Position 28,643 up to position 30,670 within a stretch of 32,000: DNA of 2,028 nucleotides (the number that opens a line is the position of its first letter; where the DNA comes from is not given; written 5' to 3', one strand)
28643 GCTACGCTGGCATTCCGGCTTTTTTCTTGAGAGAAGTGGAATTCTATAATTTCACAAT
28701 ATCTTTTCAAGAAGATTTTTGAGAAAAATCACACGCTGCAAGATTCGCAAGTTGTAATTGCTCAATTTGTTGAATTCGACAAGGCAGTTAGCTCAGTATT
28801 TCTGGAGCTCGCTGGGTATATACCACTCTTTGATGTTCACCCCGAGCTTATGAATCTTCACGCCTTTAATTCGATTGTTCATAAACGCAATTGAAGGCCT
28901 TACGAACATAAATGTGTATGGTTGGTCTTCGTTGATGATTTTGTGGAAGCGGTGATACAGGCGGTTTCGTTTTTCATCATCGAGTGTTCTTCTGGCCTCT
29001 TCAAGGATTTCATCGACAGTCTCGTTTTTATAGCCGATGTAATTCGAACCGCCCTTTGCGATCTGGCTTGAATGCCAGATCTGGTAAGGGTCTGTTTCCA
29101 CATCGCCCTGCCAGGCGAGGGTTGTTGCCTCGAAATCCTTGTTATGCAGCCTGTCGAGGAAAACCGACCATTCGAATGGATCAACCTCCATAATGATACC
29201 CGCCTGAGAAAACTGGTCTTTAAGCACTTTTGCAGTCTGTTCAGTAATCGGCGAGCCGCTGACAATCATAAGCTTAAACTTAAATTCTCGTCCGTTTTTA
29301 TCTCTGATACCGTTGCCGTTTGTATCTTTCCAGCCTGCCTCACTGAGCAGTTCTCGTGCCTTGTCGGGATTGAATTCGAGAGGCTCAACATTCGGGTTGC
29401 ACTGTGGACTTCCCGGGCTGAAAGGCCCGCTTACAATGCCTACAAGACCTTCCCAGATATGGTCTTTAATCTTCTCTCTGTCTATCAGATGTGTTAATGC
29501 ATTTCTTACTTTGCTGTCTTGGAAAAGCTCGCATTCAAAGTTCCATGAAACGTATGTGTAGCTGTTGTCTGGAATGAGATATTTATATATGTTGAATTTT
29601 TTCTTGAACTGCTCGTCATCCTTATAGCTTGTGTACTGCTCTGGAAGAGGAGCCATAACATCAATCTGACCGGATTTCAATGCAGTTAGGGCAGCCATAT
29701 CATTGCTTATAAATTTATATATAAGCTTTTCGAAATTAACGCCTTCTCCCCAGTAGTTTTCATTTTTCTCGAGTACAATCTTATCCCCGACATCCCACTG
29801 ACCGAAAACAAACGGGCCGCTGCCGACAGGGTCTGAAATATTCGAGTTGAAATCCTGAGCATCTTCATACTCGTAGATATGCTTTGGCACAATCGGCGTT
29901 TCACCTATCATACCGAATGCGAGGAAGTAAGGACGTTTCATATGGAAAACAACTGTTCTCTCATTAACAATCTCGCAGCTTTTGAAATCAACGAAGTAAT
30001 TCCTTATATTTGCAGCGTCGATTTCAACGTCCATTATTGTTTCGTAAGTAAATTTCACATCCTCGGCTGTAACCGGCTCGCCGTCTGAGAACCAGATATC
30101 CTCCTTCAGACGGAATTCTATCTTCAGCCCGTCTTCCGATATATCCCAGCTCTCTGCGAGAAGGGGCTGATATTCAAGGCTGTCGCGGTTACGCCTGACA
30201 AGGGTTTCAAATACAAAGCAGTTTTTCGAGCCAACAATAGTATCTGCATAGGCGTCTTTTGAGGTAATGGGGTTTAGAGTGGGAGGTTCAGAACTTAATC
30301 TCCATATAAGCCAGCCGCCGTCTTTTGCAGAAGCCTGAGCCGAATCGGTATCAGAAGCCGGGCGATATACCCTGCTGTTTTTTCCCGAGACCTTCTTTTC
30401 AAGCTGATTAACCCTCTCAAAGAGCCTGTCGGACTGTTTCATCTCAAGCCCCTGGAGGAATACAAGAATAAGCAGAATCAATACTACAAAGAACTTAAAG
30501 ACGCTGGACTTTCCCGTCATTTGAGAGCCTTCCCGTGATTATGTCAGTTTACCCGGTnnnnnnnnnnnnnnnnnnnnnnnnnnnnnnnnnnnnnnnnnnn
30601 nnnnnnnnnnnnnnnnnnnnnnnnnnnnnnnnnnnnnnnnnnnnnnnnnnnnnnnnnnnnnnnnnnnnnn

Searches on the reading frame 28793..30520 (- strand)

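Call 44: search_protein_families(library=pfam, proteins=[window:28793-30520:-], max_evalue=0.00001)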
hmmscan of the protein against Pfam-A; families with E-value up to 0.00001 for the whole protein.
window:28793-30520:- (575 aa): 1 family
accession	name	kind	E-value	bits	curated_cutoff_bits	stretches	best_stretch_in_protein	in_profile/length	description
PF00496.27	SBP_bac_5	-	1.3e-91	307.9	32.4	1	116-484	1-360/368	Bacterial extracellular solute-binding proteins, family 5 Middle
